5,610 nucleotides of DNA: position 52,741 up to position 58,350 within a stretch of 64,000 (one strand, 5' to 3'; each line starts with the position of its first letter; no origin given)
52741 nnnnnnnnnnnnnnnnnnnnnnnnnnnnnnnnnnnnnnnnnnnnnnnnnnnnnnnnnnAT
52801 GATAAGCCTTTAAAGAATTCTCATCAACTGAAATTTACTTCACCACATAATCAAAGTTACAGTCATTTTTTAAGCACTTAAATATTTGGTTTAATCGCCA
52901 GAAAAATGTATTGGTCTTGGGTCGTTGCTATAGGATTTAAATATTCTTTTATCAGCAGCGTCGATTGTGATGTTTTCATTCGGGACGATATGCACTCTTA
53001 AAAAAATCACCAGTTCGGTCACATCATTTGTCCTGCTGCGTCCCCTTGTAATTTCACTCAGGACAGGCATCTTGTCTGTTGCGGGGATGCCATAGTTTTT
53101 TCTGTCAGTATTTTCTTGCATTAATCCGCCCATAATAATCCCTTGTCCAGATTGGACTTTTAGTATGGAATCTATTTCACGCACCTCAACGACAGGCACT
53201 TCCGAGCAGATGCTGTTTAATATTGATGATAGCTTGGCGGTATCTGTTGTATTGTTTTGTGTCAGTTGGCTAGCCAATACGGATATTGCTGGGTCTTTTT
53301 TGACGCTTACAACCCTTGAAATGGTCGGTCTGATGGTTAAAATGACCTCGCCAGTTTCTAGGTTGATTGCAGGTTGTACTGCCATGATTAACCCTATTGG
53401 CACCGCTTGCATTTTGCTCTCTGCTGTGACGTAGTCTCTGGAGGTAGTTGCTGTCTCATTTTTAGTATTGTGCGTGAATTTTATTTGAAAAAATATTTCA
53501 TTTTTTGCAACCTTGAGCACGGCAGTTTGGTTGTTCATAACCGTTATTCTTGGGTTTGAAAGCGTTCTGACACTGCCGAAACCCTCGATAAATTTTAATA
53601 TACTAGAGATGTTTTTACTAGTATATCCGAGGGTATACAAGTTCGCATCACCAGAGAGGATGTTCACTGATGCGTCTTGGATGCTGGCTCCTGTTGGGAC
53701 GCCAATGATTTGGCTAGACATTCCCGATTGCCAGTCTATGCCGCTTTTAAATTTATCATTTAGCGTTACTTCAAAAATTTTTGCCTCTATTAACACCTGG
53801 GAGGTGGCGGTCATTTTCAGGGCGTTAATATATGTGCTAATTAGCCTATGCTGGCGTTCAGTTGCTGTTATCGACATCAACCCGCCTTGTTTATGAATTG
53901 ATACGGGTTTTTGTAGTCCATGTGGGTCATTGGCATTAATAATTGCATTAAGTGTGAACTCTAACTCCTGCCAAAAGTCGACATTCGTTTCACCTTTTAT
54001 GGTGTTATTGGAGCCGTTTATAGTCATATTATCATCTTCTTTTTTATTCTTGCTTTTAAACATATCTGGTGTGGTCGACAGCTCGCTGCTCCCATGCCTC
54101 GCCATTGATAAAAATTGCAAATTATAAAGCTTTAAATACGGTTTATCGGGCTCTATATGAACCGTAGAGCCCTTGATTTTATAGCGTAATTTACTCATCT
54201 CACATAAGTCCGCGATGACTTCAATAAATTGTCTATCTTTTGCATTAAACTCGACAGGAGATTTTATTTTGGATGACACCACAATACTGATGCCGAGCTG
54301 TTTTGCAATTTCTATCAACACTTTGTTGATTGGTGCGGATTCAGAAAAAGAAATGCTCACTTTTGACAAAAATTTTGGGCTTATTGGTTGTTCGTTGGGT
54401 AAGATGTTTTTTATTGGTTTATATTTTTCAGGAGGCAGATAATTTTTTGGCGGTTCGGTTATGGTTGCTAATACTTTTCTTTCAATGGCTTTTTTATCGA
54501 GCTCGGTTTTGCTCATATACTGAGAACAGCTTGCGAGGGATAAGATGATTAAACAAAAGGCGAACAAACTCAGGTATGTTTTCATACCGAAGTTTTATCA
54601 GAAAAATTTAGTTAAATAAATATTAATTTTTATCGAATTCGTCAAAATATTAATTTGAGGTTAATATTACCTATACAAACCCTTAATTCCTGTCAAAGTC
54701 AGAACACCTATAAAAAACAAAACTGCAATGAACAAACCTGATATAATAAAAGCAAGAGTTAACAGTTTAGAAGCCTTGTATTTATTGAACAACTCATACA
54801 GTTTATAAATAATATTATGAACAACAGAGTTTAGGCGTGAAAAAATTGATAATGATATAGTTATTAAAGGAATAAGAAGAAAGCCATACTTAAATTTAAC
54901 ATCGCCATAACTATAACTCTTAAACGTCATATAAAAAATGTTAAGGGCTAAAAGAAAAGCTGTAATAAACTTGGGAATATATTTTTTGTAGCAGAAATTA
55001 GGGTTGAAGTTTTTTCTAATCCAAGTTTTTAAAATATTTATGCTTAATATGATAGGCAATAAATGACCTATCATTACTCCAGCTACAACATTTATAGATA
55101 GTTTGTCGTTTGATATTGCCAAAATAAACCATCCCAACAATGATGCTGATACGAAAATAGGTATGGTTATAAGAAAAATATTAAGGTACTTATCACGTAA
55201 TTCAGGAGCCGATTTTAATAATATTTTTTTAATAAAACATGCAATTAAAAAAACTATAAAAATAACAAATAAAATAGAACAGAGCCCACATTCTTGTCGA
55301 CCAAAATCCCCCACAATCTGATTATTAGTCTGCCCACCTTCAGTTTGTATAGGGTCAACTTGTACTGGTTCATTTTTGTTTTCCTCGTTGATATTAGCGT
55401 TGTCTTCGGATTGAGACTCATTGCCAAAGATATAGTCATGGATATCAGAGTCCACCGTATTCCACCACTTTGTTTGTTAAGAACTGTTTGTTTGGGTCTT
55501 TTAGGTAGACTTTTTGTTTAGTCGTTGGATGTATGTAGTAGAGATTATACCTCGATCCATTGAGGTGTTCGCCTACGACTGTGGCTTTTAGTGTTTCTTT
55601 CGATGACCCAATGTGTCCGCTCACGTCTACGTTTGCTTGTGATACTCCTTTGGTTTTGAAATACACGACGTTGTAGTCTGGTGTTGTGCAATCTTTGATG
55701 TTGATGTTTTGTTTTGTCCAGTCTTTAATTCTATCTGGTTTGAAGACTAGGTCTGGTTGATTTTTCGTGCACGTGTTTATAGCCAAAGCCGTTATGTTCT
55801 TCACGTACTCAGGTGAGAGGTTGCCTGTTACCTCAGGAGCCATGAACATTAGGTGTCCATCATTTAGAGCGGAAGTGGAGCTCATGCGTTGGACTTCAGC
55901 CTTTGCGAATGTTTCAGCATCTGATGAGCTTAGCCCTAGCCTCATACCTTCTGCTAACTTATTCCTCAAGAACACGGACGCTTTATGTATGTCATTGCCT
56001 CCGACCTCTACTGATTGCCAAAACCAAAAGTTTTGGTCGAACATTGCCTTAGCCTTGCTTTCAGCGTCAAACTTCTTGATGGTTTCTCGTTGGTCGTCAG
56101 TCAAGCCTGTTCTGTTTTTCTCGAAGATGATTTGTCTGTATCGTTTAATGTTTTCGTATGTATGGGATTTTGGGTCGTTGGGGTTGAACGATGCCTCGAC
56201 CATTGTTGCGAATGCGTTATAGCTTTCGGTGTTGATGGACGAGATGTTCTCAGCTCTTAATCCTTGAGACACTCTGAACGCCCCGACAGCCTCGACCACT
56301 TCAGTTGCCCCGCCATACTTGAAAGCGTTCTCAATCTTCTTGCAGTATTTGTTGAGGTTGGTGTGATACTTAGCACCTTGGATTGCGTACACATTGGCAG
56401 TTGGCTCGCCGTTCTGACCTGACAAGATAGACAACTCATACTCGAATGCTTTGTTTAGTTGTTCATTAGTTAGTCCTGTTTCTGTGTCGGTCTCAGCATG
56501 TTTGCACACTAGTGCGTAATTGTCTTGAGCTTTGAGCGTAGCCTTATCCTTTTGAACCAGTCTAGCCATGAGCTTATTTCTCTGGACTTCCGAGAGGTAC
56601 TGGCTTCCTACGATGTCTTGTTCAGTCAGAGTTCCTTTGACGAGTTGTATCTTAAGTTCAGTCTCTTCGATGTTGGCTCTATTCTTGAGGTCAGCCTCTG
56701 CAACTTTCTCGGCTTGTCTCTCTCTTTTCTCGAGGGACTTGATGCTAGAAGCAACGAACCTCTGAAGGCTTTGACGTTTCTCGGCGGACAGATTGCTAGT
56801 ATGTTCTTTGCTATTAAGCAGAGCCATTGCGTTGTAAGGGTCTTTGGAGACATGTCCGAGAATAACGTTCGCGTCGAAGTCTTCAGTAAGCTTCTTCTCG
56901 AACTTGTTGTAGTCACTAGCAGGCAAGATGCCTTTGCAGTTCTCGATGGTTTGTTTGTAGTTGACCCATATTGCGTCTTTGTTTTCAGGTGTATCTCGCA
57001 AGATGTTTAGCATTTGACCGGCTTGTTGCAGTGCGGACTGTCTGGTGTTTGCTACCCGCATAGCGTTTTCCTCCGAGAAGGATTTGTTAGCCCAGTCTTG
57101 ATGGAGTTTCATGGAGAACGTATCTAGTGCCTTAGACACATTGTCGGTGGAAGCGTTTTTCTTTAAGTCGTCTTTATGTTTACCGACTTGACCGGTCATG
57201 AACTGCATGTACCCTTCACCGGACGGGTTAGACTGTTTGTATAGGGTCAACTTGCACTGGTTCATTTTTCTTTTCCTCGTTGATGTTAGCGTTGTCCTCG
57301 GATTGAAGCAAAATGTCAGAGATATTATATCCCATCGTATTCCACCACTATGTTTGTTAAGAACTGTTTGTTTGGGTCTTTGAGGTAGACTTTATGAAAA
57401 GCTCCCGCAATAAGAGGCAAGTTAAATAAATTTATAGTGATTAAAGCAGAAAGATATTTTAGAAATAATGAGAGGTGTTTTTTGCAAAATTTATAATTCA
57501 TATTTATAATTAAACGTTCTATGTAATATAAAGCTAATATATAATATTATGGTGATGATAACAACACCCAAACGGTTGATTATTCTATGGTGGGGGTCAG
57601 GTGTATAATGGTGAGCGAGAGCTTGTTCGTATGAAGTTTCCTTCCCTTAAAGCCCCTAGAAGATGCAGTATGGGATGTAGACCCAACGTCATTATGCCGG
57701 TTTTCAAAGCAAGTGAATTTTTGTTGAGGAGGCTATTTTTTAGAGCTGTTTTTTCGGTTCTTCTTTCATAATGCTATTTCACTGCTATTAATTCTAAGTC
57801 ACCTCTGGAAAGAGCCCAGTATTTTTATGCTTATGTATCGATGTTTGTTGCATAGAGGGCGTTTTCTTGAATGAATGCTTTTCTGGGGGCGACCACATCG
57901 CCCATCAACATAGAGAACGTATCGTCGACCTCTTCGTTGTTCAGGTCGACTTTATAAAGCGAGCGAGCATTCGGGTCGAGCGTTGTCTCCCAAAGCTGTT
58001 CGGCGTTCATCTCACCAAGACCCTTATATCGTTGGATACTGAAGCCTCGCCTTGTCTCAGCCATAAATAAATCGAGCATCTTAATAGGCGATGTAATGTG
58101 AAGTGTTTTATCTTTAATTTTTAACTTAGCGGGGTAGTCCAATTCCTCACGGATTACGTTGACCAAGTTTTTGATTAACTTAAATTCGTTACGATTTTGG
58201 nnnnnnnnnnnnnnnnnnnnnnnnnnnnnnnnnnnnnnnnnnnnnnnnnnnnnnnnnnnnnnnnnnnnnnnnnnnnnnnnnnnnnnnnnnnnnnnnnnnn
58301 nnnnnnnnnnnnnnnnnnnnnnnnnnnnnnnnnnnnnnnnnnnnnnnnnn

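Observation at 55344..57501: A 1.7-kb gene body bracketed by 158-170-bp direct repeats that generate chimeric ORF ends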

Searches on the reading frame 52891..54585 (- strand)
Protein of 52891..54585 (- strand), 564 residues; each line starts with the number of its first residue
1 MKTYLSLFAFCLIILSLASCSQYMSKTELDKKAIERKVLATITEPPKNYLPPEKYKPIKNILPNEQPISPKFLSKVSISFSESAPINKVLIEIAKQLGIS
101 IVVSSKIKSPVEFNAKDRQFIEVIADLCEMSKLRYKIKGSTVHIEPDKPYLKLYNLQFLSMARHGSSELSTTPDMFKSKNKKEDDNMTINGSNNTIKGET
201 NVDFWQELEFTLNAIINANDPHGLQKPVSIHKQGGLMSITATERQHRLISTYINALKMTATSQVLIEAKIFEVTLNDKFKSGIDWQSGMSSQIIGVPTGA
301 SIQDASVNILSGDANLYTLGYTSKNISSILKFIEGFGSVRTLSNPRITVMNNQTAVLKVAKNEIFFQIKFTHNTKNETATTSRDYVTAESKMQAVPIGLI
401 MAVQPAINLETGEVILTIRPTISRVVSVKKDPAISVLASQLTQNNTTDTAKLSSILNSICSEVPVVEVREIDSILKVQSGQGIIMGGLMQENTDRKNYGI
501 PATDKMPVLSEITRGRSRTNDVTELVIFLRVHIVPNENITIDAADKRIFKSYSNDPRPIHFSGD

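Call 5: search_protein_families(library=pfam, proteins=[window:52891-54585:-], max_evalue=0.1)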
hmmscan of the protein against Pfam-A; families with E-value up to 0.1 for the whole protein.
window:52891-54585:- (564 aa): 5 families
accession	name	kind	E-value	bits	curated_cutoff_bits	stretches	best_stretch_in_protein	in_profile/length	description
PF00263.26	Secretin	-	1.7e-25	90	27.5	1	336-534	5-168/169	Bacterial type II and III secretion system protein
PF07655.18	Secretin_N_2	-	4.3e-06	27.6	23.4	1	153-220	3-81/91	Secretin N-terminal domain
PF16344.10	FecR_C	-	0.0042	17.5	24.4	1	83-144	6-70/70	FecR, C-terminal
PF20508.3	DUF6734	-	0.065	13.1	27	0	113-222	92-194/286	Family of unknown function (DUF6734)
PF11260.13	Spidroin_MaSp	-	0.083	13.6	25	1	422-463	3-44/85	Major ampullate spidroin 1 and 2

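Call 20: search_protein_families(library=ncbifam, proteins=[window:52891-54585:-], max_evalue=0.001)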
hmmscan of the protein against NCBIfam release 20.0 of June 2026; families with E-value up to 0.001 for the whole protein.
window:52891-54585:- (564 aa): 9 families
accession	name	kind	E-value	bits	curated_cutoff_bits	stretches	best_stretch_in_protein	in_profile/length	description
TIGR02519.1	pilus_MshL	equivalog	4.1e-58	196.7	250.2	1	228-534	1-290/290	pilus (MSHA type) biogenesis protein MshL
TIGR02517.1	type_II_gspD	equivalog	5.2e-25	88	351.35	1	239-537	314-593/600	type II secretion system secretin GspD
TIGR02515.1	IV_pilus_PilQ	subfamily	1.3e-16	60.6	284.35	2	460-534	353-427/428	type IV pilus secretin PilQ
TIGR02516.1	type_III_yscC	equivalog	1.3e-13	50.3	238.45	2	457-534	384-461/463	type III secretion system outer membrane ring subunit SctC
NF042912.1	Amuc_1098_fam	equivalog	7.6e-10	37.5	750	1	396-534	663-796/805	Amuc_1098 family type IV pilus outer membrane protein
TIGR02520.1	pilus_B_mal_scr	equivalog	8.7e-10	37.7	287.65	1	231-506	242-490/513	PilN family type IVB pilus formation outer membrane protein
NF010083.0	PRK13568.1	equivalog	9.1e-10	37.9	554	1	461-532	344-415/419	DNA uptake porin HofQ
NF011873.0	PRK15346.1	equivalog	3e-08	32.8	524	1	261-519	270-479/499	EscC/YscC/HrcC family type III secretion system outer membrane ring protein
NF007851.2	PRK10560.1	exception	1.4e-05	24.1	598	1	457-535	332-410/412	DNA uptake porin HofQ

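Call 53: find_related_loci(query=window:52891-54585:-, collection=metagenome_contigs, flank=10000)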
Query window:52891-54585:- (564 aa) in metagenome_contigs; peptide patterns used: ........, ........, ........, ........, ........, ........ (x = any residue, [..] = any of these).
283 stretches matched a pattern, but none encodes a relative of the query by tblastn (E <= 1e-3).

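Call 58: search_dna_similar(query=window:52891-54585:-, collection=phages, mode=protein, max_evalue=0.001, max_rows=8)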
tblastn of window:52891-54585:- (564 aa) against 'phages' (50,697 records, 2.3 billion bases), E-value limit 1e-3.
Records with a match: 42; places in all: 42; records where one place covers at least 80% of the query: 0.
Best place of each record, by identity: <60% 42.
By first word of the organism name: Enterobacteria 22; Escherichia 5; Erwinia 4; Inovirus 4; Acinetobacter 2; Salmonella 2; Lineavirus 2; Bacteriophage 1.
By host as written in the record: - 22; Escherichia coli 6; Escherichia coli IJ1862 6; Erwinia amylovora Ea1 3; Escherichia coli MG1655 + F912 3; Erwinia amylovora strain Ea1 1; Escherichia coli MG1655 F(+) 1.
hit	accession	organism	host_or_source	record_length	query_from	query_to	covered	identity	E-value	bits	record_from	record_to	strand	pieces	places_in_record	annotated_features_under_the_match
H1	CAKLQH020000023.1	Acinetobacter phage MD-2021a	not known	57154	263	553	52%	26.1%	4e-10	69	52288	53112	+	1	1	pulD: general secretion pathway protein D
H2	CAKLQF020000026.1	Acinetobacter phage MD-2021a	not known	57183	263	553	52%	26.1%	4e-10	69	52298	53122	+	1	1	pulD: general secretion pathway protein D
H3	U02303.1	Escherichia phage If1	-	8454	236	534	53%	23.3%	7e-8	62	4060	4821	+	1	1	gene 4: maturation protein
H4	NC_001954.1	Escherichia phage If1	Escherichia coli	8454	236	534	53%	23.3%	7e-8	62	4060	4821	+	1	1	IV: phage assembly protein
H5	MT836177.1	Bacteriophage sp.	human fecal samples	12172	195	519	58%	20.4%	2e-8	64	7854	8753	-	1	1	record has no annotation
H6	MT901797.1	Erwinia phage PEar1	Erwinia amylovora strain Ea1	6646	249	534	51%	22.3%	8e-8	61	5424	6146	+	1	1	assembly protein pIV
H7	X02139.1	Salmonella phage IKe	-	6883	249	534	51%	21.8%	5e-7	59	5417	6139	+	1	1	unnamed protein product; G IV protein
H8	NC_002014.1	Salmonella phage IKe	Escherichia coli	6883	249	534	51%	21.8%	5e-7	59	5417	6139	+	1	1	IV: phage assembly protein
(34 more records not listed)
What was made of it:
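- The secretin only shows generic secretin homology (calls 5, 20, 58).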

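Call 66: search_protein_families(library=padloc, proteins=[window:52891-54585:-], max_evalue=0.01)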
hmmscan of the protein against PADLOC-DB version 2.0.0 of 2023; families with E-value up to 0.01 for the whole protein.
window:52891-54585:- (564 aa): 0 families

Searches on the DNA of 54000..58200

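Call 59: search_rna_families(source=window, start=54000, end=58200, threshold=evalue, max_evalue=1)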
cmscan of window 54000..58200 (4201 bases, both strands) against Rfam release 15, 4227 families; matches with E-value up to 1: 0.
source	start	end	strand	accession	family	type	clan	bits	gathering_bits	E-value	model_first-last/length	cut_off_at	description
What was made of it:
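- Tried and rejected: The Rfam scan of 54000-58200 found nothing (call 59).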

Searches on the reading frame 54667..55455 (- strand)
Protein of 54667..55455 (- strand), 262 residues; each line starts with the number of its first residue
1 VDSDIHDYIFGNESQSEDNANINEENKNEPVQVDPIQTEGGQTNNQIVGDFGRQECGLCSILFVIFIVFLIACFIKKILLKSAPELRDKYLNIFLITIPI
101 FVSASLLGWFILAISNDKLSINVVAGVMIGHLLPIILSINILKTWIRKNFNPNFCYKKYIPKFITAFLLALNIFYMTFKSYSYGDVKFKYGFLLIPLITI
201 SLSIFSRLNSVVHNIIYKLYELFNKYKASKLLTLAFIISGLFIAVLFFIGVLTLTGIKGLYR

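Call 5: search_protein_families(library=pfam, proteins=[window:54667-55455:-], max_evalue=0.1)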
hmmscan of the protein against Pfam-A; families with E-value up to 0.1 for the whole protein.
window:54667-55455:- (262 aa): 0 families

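Call 13: list_cluster_members(proteins=[P0001, window:54667-55455:-, window:57325-57501:-, window:52891-54585:-])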
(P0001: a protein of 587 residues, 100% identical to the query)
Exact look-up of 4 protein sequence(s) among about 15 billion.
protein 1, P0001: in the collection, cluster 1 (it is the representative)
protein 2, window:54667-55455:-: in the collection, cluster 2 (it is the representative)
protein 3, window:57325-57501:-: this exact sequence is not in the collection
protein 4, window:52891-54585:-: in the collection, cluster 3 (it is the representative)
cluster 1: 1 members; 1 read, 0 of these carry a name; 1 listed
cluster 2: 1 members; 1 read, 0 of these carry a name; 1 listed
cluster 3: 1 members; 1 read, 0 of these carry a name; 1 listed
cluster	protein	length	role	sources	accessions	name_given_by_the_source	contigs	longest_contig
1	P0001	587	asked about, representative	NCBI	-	-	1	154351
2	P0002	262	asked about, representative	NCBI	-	-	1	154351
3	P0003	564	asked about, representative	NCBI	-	-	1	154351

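Call 15: find_homologous_proteins(query=window:54667-55455:-)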
Query window:54667-55455:- (262 aa): 1 proteins with E <= 0.001 among 2277 candidates.
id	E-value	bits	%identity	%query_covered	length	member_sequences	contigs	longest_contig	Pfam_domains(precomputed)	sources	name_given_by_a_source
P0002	3.6e-165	566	100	100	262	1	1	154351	-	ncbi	-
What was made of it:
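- B and the 58-aa ORF have no homologs anywhere (calls 13, 15).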

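Call 20: search_protein_families(library=ncbifam, proteins=[window:54667-55455:-], max_evalue=0.001)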
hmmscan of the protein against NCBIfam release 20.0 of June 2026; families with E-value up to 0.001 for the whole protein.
window:54667-55455:- (262 aa): 0 families

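Call 26: search_protein_families(library=phrogs, proteins=[window:54667-55455:-], max_evalue=0.01)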
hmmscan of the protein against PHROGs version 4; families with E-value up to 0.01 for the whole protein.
window:54667-55455:- (262 aa): 0 families
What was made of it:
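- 54667..55455 (-): Gene B: 262-aa ORFan with about 5 hydrophobic segments, an acidic N-terminus, a GTG start and GC3 of 0.27. It sits where phage relatives carry the gp16-like gene but shows no similarity to it. Calls 15 and 26 (no homolog, no PHROG), 38 (no match in the phage loci), 46 (hydropathy, GC3).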

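Call 66: search_protein_families(library=padloc, proteins=[window:54667-55455:-], max_evalue=0.01)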
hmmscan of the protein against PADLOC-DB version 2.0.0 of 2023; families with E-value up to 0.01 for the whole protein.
window:54667-55455:- (262 aa): 0 families

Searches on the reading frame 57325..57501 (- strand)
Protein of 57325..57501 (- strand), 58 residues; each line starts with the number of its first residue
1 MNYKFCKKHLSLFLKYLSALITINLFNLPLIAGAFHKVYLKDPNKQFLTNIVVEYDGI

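Call 5: search_protein_families(library=pfam, proteins=[window:57325-57501:-], max_evalue=0.1)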
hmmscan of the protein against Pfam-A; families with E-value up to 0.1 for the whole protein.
window:57325-57501:- (58 aa): 1 family
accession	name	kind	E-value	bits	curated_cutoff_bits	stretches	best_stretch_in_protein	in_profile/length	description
PF13033.11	DUF3894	-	0.097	13.2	25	0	15-37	8-30/54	Protein of unknown function (DUF3894)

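Call 66: search_protein_families(library=padloc, proteins=[window:57325-57501:-], max_evalue=0.01)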
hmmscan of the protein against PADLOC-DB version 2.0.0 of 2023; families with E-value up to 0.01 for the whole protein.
window:57325-57501:- (58 aa): 0 families
